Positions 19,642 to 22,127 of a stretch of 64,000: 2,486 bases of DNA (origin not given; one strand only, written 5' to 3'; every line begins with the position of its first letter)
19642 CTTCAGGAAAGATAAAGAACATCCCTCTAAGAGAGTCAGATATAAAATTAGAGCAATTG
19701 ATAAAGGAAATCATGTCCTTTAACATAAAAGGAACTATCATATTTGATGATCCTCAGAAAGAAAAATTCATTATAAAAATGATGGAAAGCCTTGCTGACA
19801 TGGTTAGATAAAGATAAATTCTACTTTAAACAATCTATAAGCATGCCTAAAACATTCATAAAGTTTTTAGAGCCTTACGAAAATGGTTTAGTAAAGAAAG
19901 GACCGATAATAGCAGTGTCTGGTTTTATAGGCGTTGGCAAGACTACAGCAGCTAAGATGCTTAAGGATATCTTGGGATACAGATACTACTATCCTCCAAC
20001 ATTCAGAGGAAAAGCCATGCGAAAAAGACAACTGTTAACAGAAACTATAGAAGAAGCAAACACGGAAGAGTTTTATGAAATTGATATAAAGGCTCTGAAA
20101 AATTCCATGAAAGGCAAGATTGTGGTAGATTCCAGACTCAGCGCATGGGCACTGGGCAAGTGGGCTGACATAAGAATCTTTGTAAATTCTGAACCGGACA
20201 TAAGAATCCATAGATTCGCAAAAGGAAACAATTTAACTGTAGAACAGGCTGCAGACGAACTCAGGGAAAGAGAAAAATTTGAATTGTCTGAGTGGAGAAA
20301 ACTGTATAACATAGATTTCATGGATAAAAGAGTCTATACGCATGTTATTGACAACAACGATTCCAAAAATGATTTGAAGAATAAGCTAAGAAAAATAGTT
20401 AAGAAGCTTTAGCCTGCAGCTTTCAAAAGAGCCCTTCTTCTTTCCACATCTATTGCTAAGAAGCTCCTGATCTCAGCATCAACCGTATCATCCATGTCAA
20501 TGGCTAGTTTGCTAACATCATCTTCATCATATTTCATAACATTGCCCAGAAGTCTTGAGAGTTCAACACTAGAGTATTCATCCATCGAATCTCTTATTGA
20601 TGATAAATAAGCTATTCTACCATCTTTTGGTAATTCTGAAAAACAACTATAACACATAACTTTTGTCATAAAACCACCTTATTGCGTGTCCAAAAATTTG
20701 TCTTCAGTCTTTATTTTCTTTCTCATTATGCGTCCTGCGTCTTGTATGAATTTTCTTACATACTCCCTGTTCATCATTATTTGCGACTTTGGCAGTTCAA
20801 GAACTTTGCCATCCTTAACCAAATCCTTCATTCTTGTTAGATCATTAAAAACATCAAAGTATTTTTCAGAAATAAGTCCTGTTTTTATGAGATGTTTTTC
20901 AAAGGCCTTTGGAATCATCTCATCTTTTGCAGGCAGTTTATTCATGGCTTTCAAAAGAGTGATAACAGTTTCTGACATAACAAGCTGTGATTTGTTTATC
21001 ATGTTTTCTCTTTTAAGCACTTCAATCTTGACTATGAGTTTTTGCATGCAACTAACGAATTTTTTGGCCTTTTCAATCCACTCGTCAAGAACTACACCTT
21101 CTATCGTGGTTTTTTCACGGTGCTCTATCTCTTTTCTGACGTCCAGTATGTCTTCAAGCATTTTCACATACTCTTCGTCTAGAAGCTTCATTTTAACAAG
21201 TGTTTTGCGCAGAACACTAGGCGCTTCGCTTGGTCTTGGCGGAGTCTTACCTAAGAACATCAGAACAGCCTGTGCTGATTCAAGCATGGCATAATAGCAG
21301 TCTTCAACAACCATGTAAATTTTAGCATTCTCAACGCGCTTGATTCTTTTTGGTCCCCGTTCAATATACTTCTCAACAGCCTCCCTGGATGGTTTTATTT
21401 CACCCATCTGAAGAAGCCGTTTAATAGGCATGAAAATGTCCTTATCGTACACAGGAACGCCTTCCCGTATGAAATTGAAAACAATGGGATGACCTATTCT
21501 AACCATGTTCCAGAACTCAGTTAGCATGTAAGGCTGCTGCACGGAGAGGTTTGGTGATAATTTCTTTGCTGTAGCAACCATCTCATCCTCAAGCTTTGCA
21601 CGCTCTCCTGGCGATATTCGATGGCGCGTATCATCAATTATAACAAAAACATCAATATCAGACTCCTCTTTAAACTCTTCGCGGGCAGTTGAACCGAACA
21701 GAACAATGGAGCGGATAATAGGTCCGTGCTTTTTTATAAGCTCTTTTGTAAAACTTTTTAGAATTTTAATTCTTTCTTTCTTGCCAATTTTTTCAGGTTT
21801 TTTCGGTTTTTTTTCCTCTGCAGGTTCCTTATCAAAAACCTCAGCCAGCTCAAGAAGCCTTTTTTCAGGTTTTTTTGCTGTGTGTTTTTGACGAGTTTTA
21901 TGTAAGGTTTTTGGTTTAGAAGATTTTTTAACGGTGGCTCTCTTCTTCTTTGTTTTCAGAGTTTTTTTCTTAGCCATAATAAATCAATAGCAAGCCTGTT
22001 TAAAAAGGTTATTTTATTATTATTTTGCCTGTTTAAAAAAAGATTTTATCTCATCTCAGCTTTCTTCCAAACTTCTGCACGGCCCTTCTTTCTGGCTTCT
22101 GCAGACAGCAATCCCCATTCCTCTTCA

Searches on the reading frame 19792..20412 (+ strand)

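Call 60: search_protein_families(library=pfam, proteins=[window:19792-20412:+], max_evalue=0.00001)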
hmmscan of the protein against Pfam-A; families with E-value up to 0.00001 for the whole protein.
window:19792-20412:+ (206 aa): 2 families
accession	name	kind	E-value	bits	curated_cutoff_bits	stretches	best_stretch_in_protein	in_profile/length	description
PF13189.12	Cytidylate_kin2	-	1.6e-13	51.7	28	1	83-189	70-175/176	Cytidylate kinase-like family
PF13238.12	AAA_18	-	7.4e-11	43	29.4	1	40-153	1-119/128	AAA domain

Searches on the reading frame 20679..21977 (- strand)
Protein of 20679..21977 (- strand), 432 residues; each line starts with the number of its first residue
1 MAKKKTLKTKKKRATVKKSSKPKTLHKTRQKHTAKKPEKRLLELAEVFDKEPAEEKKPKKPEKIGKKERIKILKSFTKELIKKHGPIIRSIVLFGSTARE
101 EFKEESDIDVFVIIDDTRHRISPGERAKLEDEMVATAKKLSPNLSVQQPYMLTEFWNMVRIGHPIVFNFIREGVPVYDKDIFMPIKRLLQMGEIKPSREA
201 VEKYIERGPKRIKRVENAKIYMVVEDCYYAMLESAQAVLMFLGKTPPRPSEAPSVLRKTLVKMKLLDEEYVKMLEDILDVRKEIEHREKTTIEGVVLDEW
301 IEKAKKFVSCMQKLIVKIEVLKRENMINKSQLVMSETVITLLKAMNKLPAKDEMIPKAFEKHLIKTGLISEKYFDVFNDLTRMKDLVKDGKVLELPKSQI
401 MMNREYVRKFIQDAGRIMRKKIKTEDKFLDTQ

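Call 60: search_protein_families(library=pfam, proteins=[window:20679-21977:-], max_evalue=0.00001)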
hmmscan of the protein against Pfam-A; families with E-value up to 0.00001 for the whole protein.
window:20679-21977:- (432 aa): 2 families
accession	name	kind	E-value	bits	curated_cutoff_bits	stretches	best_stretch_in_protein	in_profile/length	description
PF01909.29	NTP_transf_2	-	5.1e-10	40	21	1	76-126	4-47/93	Nucleotidyltransferase domain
PF18765.7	Polbeta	-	1.2e-09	38.7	26.9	1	78-139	4-59/93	Polymerase beta, Nucleotidyltransferase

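Call 63: search_protein_families(library=ncbifam, proteins=[window:20679-21977:-], max_evalue=0.01)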
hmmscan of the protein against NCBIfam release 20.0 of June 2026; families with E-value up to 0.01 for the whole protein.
window:20679-21977:- (432 aa): 4 families
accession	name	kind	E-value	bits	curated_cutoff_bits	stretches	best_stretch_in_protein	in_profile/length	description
NF047752.1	MntA_antitoxin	equivalog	1.6e-06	27.9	60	1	86-133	6-49/106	type VII toxin-antitoxin system MntA family adenylyltransferase antitoxin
NF051895.1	anti_phage_HalB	equivalog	3.1e-06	27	190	1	91-120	2-31/211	anti-phage Hailong system nucleotidyltransferase HalB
NF033061.1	ANT_4p_I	equivalog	7.4e-06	25.7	350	1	61-120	3-62/253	ANT(4')-I family aminoglycoside nucleotidyltransferase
NF012212.1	ANT_9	subfamily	0.00024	20.4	340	1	78-143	14-73/249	aminoglycoside nucleotidyltransferase ANT(9)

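Call 81: search_solved_structures(query=window:20679-21977:-, max_evalue=0.001)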
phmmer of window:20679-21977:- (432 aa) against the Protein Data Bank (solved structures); distinct sequences matched with E-value up to 0.001: 0.
